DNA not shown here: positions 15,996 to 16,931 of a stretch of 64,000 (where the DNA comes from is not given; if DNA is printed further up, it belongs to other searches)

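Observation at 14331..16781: VirB4-like ATPase apparently split into a 212-aa N-domain gene and a 602-aa ATPase gene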

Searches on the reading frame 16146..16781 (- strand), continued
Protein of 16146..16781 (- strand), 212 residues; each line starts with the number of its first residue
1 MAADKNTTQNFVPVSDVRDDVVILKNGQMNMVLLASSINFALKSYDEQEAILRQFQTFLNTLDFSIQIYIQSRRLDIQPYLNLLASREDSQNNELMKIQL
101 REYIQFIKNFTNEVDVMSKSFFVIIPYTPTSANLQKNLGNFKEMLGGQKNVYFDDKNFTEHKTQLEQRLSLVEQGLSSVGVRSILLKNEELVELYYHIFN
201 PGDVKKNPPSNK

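Call 42: find_homologous_proteins(query=P0150, max_evalue=1e-10)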
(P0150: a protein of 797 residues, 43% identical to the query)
Query P0150 (797 aa): 7666 proteins with E <= 1e-10 among 8000 candidates; the best 120 are listed.
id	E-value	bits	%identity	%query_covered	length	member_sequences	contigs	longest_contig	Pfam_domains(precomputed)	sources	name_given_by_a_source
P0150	0.0e+0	1759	100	100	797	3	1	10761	PF19044.7,PF01935.24,PF11130.15,PF12846.14,PF26593.2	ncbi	-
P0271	0.0e+0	1602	90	100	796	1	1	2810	PF19044.7,PF01935.24,PF11130.15,PF12846.14,PF26593.2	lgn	-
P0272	0.0e+0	1543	86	100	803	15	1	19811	PF19044.7,PF01935.24,PF11130.15,PF12846.14,PF26593.2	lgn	-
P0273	0.0e+0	1516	85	100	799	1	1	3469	PF19044.7,PF01935.24,PF11130.15,PF12846.14,PF26593.2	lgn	-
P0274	0.0e+0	1508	84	100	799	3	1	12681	PF19044.7,PF01935.24,PF11130.15,PF12846.14,PF26593.2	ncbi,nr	ncbi:MAG: ATP-binding protein [Candidatus Colwellbacteria bacterium]|nr:ATP-binding protein [Candida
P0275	0.0e+0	1495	83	100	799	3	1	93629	PF19044.7,PF01935.24,PF11130.15,PF12846.14,PF26593.2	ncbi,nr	ncbi:MAG: ATP-binding protein [Candidatus Colwellbacteria bacterium]|nr:ATP-binding protein [Candida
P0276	0.0e+0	1297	72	100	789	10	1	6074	PF19044.7,PF01935.24,PF11130.15,PF12846.14,PF26593.2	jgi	-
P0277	0.0e+0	1277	71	99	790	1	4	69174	PF19044.7,PF01935.24,PF11130.15,PF12846.14,PF26593.2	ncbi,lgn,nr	ncbi:MAG: ATP-binding protein [Candidatus Colwellbacteria bacterium]|nr:ATP-binding protein [Candida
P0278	0.0e+0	1248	69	100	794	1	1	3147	PF19044.7,PF01935.24,PF11130.15,PF12846.14,PF26593.2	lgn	-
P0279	0.0e+0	1218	67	99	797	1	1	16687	PF19044.7,PF01935.24,PF12846.14,PF26593.2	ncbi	-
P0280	0.0e+0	1214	68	99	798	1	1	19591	PF19044.7,PF01935.24,PF11130.15,PF12846.14,PF26593.2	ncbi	-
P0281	0.0e+0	1212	66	99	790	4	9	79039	PF19044.7,PF01935.24,PF11130.15,PF12846.14,PF26593.2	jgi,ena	-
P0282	0.0e+0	1212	67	99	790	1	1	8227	PF19044.7,PF01935.24,PF11130.15,PF12846.14,PF26593.2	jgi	-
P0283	0.0e+0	1211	68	99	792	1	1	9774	PF19044.7,PF01935.24,PF11130.15,PF12846.14,PF26593.2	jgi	-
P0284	0.0e+0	1209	69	99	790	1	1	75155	PF19044.7,PF01935.24,PF11130.15,PF12846.14,PF26593.2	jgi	jgi:conjugal transfer ATP-binding protein TraC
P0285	0.0e+0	1209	67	98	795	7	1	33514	PF19044.7,PF01935.24,PF11130.15,PF12846.14,PF26593.2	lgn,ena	-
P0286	0.0e+0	1208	67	99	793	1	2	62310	PF19044.7,PF01935.24,PF11130.15,PF12846.14,PF26593.2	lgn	-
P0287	0.0e+0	1203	67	99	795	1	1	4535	PF19044.7,PF01935.24,PF11130.15,PF12846.14,PF26593.2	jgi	-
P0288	0.0e+0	1203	66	100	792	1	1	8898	PF19044.7,PF01935.24,PF11130.15,PF12846.14,PF26593.2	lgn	-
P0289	0.0e+0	1201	88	75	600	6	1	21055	PF19044.7,PF01935.24,PF12846.14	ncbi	-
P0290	0.0e+0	1200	67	98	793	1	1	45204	PF19044.7,PF01935.24,PF11130.15,PF12846.14,PF26593.2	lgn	-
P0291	0.0e+0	1198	67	100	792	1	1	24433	PF19044.7,PF01935.24,PF11130.15,PF12846.14,PF26593.2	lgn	-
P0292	0.0e+0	1197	66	99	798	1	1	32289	PF19044.7,PF01935.24,PF11130.15,PF12846.14,PF26593.2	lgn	-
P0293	0.0e+0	1197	67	99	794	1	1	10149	PF19044.7,PF01935.24,PF11130.15,PF12846.14,PF26593.2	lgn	-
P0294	0.0e+0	1196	66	99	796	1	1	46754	PF19044.7,PF01935.24,PF11130.15,PF12846.14,PF26593.2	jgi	jgi:conjugal transfer ATP-binding protein TraC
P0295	0.0e+0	1194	67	99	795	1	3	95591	PF19044.7,PF01935.24,PF11130.15,PF12846.14,PF26593.2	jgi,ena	-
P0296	0.0e+0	1193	66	99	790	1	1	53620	PF19044.7,PF27097.1,PF01935.24,PF11130.15,PF12846.14,PF26593.2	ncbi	-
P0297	0.0e+0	1193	67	99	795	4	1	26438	PF19044.7,PF01935.24,PF11130.15,PF12846.14,PF26593.2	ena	-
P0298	0.0e+0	1193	67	99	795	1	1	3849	PF19044.7,PF01935.24,PF11130.15,PF12846.14,PF26593.2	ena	-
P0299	0.0e+0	1192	66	99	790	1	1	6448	PF19044.7,PF01935.24,PF11130.15,PF12846.14,PF26593.2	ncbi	-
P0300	0.0e+0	1191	66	99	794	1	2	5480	PF19044.7,PF01935.24,PF11130.15,PF12846.14,PF26593.2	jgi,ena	-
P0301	0.0e+0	1188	67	99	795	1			PF19044.7,PF01935.24,PF11130.15,PF12846.14,PF26593.2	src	-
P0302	0.0e+0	1187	65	99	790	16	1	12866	PF19044.7,PF01935.24,PF11130.15,PF12846.14,PF26593.2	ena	-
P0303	0.0e+0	1187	66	99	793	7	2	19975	PF19044.7,PF01935.24,PF11130.15,PF12846.14,PF26593.2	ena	-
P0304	0.0e+0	1186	66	100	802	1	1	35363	PF19044.7,PF01935.24,PF11130.15,PF12846.14,PF26593.2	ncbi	ncbi:MAG: ATP-binding protein [Patescibacteria group bacterium]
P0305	0.0e+0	1186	66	98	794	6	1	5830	PF19044.7,PF01935.24,PF11130.15,PF12846.14,PF26593.2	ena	-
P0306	0.0e+0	1184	65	99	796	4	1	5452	PF19044.7,PF01935.24,PF11130.15,PF12846.14,PF26593.2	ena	-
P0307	0.0e+0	1184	68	99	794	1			PF19044.7,PF01935.24,PF11130.15,PF12846.14,PF26593.2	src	-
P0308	0.0e+0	1184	66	99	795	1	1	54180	PF19044.7,PF01935.24,PF11130.15,PF12846.14,PF26593.2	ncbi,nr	ncbi:MAG: ATP-binding protein [Candidatus Colwellbacteria bacterium]|nr:ATP-binding protein [Candida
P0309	0.0e+0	1182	66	99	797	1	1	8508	PF19044.7,PF01935.24,PF11130.15,PF12846.14,PF26593.2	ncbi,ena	-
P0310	0.0e+0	1182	66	99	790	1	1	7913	PF19044.7,PF01935.24,PF11130.15,PF12846.14,PF26593.2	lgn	-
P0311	0.0e+0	1181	66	99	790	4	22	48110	PF19044.7,PF01935.24,PF11130.15,PF12846.14,PF26593.2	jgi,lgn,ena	-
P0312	0.0e+0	1178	65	100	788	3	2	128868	PF19044.7,PF01935.24,PF11130.15,PF12846.14,PF26593.2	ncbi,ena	-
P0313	0.0e+0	1177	66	100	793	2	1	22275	PF19044.7,PF01935.24,PF11130.15,PF12846.14,PF26593.2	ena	-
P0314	0.0e+0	1177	66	99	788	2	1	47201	PF19044.7,PF01935.24,PF11130.15,PF12846.14,PF26593.2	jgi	jgi:type IV secretory pathway VirB4 component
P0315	0.0e+0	1174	65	100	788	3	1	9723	PF19044.7,PF01935.24,PF11130.15,PF12846.14,PF26593.2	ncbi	-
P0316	0.0e+0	1171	66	99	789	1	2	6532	PF19044.7,PF01935.24,PF11130.15,PF12846.14,PF26593.2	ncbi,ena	-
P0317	0.0e+0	1170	65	100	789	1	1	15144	PF19044.7,PF01935.24,PF11130.15,PF12846.14,PF26593.2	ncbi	-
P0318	0.0e+0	1170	65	100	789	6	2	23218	PF19044.7,PF01935.24,PF11130.15,PF12846.14,PF26593.2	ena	-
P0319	0.0e+0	1170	67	98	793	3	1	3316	PF19044.7,PF01935.24,PF11130.15,PF12846.14,PF26593.2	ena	-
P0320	0.0e+0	1166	64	100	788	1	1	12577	PF19044.7,PF01935.24,PF11130.15,PF12846.14,PF26593.2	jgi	jgi:type IV secretory pathway VirB4 component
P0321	0.0e+0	1161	64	99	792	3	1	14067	PF19044.7,PF27097.1,PF01935.24,PF11130.15,PF12846.14,PF26593.2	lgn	-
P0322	0.0e+0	1161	65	98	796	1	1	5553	PF19044.7,PF01935.24,PF11130.15,PF12846.14,PF26593.2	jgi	-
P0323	0.0e+0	1160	65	99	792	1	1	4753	PF19044.7,PF27097.1,PF01935.24,PF11130.15,PF12846.14,PF26593.2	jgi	jgi:conjugal transfer ATP-binding protein TraC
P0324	0.0e+0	1160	65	99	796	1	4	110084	PF19044.7,PF27097.1,PF01935.24,PF11130.15,PF12846.14,PF26593.2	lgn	-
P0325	0.0e+0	1154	64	99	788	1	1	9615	PF19044.7,PF01935.24,PF11130.15,PF12846.14,PF26593.2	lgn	-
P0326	0.0e+0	1154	64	99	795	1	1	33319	PF19044.7,PF01935.24,PF11130.15,PF12846.14,PF26593.2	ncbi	-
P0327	0.0e+0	1153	65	99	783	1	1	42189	PF19044.7,PF01935.24,PF11130.15,PF12846.14,PF26593.2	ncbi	-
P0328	0.0e+0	1152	64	100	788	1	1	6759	PF19044.7,PF01935.24,PF11130.15,PF12846.14,PF26593.2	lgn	-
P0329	0.0e+0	1152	65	98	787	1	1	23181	PF19044.7,PF27097.1,PF01935.24,PF11130.15,PF12846.14,PF26593.2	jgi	jgi:conjugal transfer ATP-binding protein TraC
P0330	0.0e+0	1151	64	98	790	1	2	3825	PF19044.7,PF01935.24,PF11130.15,PF12846.14,PF26593.2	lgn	-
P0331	0.0e+0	1151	64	99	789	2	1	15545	PF19044.7,PF01935.24,PF11130.15,PF12846.14,PF26593.2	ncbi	-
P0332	0.0e+0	1150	64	98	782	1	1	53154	PF19044.7,PF01935.24,PF11130.15,PF12846.14,PF26593.2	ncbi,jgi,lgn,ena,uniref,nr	ncbi:MAG: conjugal transfer protein TraC [Candidatus Colwellbacteria bacterium CG10_big_fil_rev_8_21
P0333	0.0e+0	1149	64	99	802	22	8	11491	PF19044.7,PF01935.24,PF11130.15,PF12846.14,PF26593.2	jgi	-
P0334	0.0e+0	1147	64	99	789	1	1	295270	PF19044.7,PF01935.24,PF11130.15,PF12846.14,PF26593.2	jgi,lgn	jgi:type IV secretory pathway VirB4 component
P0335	0.0e+0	1146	64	100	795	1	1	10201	PF19044.7,PF01935.24,PF11130.15,PF12846.14,PF26593.2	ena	-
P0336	0.0e+0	1144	64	99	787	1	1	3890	PF19044.7,PF01935.24,PF11130.15,PF12846.14,PF26593.2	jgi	-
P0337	0.0e+0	1136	63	98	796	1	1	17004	PF19044.7,PF01935.24,PF11130.15,PF12846.14,PF26593.2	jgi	-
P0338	0.0e+0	1135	63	99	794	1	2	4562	PF19044.7,PF01935.24,PF11130.15,PF12846.14,PF26593.2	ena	-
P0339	0.0e+0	1134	63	99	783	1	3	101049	PF19044.7,PF01935.24,PF11130.15,PF12846.14,PF26593.2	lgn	-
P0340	0.0e+0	1131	63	99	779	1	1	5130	PF19044.7,PF27097.1,PF01935.24,PF11130.15,PF12846.14,PF26593.2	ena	-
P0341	0.0e+0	1129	63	99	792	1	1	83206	PF19044.7,PF27097.1,PF01935.24,PF11130.15,PF12846.14,PF26593.2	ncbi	-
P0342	0.0e+0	1121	63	99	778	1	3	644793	PF19044.7,PF01935.24,PF11130.15,PF12846.14,PF26593.2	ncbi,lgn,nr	ncbi:MAG: ATP-binding protein [Candidatus Colwellbacteria bacterium]|nr:ATP-binding protein [Candida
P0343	0.0e+0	1120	62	99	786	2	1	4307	PF19044.7,PF01935.24,PF11130.15,PF12846.14,PF26593.2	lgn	-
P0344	0.0e+0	1119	63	99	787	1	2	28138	PF19044.7,PF01935.24,PF11130.15,PF12846.14,PF26593.2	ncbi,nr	ncbi:MAG: ATP-binding protein [Candidatus Colwellbacteria bacterium]|nr:ATP-binding protein [Candida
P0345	0.0e+0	1116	62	99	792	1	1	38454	PF19044.7,PF01935.24,PF11130.15,PF12846.14,PF26593.2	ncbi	-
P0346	0.0e+0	1113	63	99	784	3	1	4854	PF19044.7,PF01935.24,PF11130.15,PF12846.14,PF26593.2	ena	-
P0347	0.0e+0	1113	62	99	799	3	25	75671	PF19044.7,PF01935.24,PF11130.15,PF12846.14,PF26593.2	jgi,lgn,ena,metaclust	metaclust:\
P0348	0.0e+0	1112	61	100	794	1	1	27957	PF19044.7,PF01935.24,PF11130.15,PF12846.14,PF26593.2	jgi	-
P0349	0.0e+0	1111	63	99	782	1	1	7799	PF19044.7,PF01935.24,PF11130.15,PF12846.14,PF26593.2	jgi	-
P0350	0.0e+0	1105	62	98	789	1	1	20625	PF19044.7,PF01935.24,PF11130.15,PF12846.14,PF26593.2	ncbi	-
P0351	0.0e+0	1105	61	99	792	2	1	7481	PF19044.7,PF01935.24,PF11130.15,PF12846.14,PF26593.2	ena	-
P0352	0.0e+0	1103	62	99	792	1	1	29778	PF19044.7,PF01935.24,PF11130.15,PF12846.14,PF26593.2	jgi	jgi:type IV secretory pathway VirB4 component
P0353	0.0e+0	1103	63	98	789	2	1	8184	PF19044.7,PF27097.1,PF01935.24,PF11130.15,PF12846.14,PF26593.2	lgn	-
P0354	0.0e+0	1102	62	99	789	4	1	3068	PF19044.7,PF01935.24,PF11130.15,PF12846.14,PF26593.2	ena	-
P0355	0.0e+0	1102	61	99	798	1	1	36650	PF19044.7,PF01935.24,PF11130.15,PF12846.14,PF26593.2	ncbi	-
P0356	0.0e+0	1102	61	99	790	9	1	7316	PF19044.7,PF01935.24,PF11130.15,PF12846.14,PF26593.2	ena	-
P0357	0.0e+0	1101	63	99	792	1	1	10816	PF19044.7,PF01935.24,PF11130.15,PF12846.14,PF26593.2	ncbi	-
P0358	0.0e+0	1101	62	98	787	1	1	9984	PF19044.7,PF01935.24,PF11130.15,PF12846.14,PF26593.2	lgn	-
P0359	0.0e+0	1098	61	100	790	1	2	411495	PF19044.7,PF27097.1,PF01935.24,PF11130.15,PF12846.14,PF26593.2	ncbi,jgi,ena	jgi:type IV secretory pathway VirB4 component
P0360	0.0e+0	1095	62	100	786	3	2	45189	PF19044.7,PF01935.24,PF11130.15,PF12846.14,PF26593.2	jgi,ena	-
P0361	0.0e+0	1095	62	98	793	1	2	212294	PF19044.7,PF01935.24,PF11130.15,PF12846.14,PF26593.2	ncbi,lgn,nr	ncbi:MAG: ATP-binding protein [Patescibacteria group bacterium]|nr:ATP-binding protein [Patescibacte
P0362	0.0e+0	1094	62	98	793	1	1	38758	PF19044.7,PF01935.24,PF11130.15,PF12846.14,PF26593.2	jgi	-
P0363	0.0e+0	1092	60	99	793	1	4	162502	PF19044.7,PF01935.24,PF12846.14,PF26593.2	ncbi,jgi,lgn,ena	-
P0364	0.0e+0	1090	60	100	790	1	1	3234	PF19044.7,PF01935.24,PF11130.15,PF12846.14,PF26593.2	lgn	-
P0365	0.0e+0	1089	61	99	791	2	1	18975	PF19044.7,PF01935.24,PF12846.14,PF26593.2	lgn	-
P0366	0.0e+0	1089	61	99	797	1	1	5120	PF19044.7,PF01935.24,PF11130.15,PF12846.14,PF26593.2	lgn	-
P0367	0.0e+0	1087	60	100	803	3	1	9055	PF19044.7,PF01935.24,PF11130.15,PF12846.14,PF26593.2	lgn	-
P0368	0.0e+0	1087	61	99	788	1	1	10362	PF19044.7,PF01935.24,PF12846.14,PF26593.2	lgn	-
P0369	0.0e+0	1084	61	98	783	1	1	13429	PF19044.7,PF01935.24,PF11130.15,PF12846.14,PF26593.2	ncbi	-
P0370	0.0e+0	1084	61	98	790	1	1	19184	PF19044.7,PF01935.24,PF11130.15,PF12846.14,PF26593.2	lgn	-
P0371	0.0e+0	1084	60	99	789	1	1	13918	PF19044.7,PF01935.24,PF12846.14,PF26593.2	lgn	-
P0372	0.0e+0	1083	61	99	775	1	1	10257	PF19044.7,PF01935.24,PF11130.15,PF12846.14,PF26593.2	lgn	-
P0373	0.0e+0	1083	62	98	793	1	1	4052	PF19044.7,PF01935.24,PF11130.15,PF12846.14,PF26593.2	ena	-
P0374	0.0e+0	1081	60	99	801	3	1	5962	PF19044.7,PF01935.24,PF11130.15,PF12846.14,PF26593.2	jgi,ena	-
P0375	0.0e+0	1078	60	99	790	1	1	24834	PF19044.7,PF01935.24,PF11130.15,PF12846.14,PF26593.2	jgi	-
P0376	0.0e+0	1078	60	99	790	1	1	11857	PF19044.7,PF01935.24,PF12846.14,PF26593.2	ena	-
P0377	0.0e+0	1077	60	99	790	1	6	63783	PF19044.7,PF01935.24,PF11130.15,PF12846.14,PF26593.2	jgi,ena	-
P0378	0.0e+0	1077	60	99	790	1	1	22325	PF19044.7,PF01935.24,PF11130.15,PF12846.14,PF26593.2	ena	-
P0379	0.0e+0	1075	59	99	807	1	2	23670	PF19044.7,PF27097.1,PF01935.24,PF11130.15,PF12846.14,PF26593.2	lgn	-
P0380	0.0e+0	1074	60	99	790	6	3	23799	PF19044.7,PF01935.24,PF11130.15,PF12846.14,PF26593.2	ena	-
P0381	0.0e+0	1074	61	99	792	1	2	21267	PF19044.7,PF01935.24,PF11130.15,PF12846.14,PF26593.2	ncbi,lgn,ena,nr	ncbi:MAG: ATP-binding protein [Patescibacteria group bacterium]|nr:ATP-binding protein [Patescibacte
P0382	0.0e+0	1072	59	99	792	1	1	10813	PF19044.7,PF01935.24,PF11130.15,PF12846.14,PF26593.2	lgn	-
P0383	0.0e+0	1071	60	99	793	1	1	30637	PF19044.7,PF01935.24,PF11130.15,PF12846.14,PF26593.2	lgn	-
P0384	0.0e+0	1070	59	99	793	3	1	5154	PF19044.7,PF01935.24,PF11130.15,PF12846.14,PF26593.2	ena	-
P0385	0.0e+0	1069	77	75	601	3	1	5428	PF19044.7,PF01935.24,PF12846.14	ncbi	-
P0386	0.0e+0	1067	59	99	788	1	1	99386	PF19044.7,PF01935.24,PF11130.15,PF12846.14,PF26593.2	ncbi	-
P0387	0.0e+0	1065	59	99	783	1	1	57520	PF19044.7,PF01935.24,PF11130.15,PF12846.14,PF26593.2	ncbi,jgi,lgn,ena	-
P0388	0.0e+0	1060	59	99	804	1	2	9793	PF19044.7,PF01935.24,PF11130.15,PF12846.14,PF26593.2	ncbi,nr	ncbi:MAG: ATP-binding protein [Parcubacteria group bacterium]|nr:ATP-binding protein [Parcubacteria 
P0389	0.0e+0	1058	59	99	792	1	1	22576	PF19044.7,PF01935.24,PF11130.15,PF12846.14,PF26593.2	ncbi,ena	-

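Call 50: find_encoding_contigs(protein=P0289, flank=3000, max_places=2)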
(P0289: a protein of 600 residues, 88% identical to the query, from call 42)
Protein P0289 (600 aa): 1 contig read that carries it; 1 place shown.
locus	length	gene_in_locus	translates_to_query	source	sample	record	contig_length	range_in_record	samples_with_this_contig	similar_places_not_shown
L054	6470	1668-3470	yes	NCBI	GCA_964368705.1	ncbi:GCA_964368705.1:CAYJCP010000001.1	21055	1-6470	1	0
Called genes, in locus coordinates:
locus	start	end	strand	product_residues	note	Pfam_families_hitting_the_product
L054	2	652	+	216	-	?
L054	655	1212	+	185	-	PF12666:PrgI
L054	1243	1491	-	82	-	-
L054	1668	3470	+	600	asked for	PF01935:DUF87 (weak), PF19044:P-loop_TraG, PF12846:AAA_10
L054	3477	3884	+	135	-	-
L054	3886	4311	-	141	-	PF01424:R3H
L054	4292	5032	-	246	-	PF02096:60KD_IMP, PF07690:MFS_1 (faint)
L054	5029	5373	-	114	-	PF00825:Ribonuclease_P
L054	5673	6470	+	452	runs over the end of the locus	PF11638:DnaA_N, PF00308:Bac_DnaA, PF01695:IstB_IS21 (weak), PF08299:Bac_DnaA_C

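Call 51: find_encoding_contigs(protein=P0385, flank=3000, max_places=2)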
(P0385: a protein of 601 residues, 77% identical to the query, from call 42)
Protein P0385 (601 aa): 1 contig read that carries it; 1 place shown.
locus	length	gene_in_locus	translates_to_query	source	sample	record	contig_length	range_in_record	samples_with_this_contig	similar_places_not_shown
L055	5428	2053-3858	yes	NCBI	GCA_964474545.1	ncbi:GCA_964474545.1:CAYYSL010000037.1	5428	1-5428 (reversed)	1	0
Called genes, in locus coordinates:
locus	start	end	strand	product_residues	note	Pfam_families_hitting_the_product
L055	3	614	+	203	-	?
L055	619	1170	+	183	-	PF12666:PrgI (weak)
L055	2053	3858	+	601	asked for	PF01935:DUF87 (weak), PF12846:AAA_10, PF19044:P-loop_TraG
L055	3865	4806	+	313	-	-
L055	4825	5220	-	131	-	PF01424:R3H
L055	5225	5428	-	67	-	?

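Call 58: search_protein_families(library=pfam, proteins=[L005:4667-5023:+], max_evalue=0.001)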
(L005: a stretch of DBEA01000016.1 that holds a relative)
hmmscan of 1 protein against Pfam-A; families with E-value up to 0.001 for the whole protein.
L005:4667-5023:+ (119 aa): 1 family
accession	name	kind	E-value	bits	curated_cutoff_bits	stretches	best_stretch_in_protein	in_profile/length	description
PF05635.17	23S_rRNA_IVP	-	7.9e-36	123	33.8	1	8-110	1-106/106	23S rRNA-intervening sequence protein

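Call 61: predict_structure(alignment_id=A2)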
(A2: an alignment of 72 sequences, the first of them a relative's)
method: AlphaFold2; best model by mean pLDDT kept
length: 797 residues; sequences in the alignment: 72
mean_pLDDT: 75.4   pTM: 0.65
mean pLDDT of the five models: 75.4, 73.9, 72.3, 71.2, 70.4
residues with pLDDT >= 90: 194; 70-90: 370; 50-70: 106; < 50: 127
segments of 3 or more residues with pLDDT < 50: 1-5, 132-156, 421-431, 441-453, 691-723, 738-740, 752-785
pLDDT, mean of each block of 10 residues (from residue 1): 55 89 92 81 71 90 93 83 84 82 75 77 90 37 38 45 76 95 89 92 92 73 62 86 91 94 79 87 94 81 85 79 83 84 92 95 95 91 92 93 90 74 39 57 39 51 62 74 86 87 87 85 81 87 86 89 89 81 92 88 84 83 87 88 90 71 77 81 70 41 38 33 56 56 55 40 35 44 50 64
secondary structure, 60 per line:
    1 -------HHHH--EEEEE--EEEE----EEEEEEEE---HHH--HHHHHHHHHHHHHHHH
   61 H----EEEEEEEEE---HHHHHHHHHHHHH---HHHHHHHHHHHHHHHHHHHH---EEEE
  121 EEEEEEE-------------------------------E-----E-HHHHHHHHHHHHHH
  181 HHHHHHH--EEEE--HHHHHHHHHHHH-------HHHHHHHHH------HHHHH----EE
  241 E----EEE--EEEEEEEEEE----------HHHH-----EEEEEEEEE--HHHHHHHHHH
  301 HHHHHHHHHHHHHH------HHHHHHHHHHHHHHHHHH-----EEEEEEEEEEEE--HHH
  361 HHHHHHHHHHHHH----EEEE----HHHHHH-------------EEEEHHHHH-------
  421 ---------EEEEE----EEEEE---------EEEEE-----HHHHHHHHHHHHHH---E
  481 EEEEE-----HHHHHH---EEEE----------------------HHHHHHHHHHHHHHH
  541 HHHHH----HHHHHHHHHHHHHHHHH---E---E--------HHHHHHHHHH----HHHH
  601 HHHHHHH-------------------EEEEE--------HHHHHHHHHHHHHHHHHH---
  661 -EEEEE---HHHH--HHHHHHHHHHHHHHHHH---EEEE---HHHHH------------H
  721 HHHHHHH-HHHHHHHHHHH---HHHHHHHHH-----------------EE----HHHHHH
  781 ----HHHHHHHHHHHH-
elements in order (helices of 4 or more, strands of 3 or more residues): H8-11 E14-18 E21-24 E29-36 H45-61 E66-74 H78-90 H94-113 E117-127 H167-187 E190-193 H196-207 H215-223 H230-234 E239-241 E246-248 E251-260 H271-274 E280-288 H291-314 H321-338 E344-355 H358-373 E378-381 H386-391 E405-408 H409-413 E430-434 E439-443 E453-457 H463-476 E480-485 H491-496 E500-503 H526-545 H550-566 H583-592 H597-607 E627-631 H640-657 E662-666 H670-673 H676-692 E696-699 H703-707 H720-727 H729-739 H743-751 H775-780 H785-796
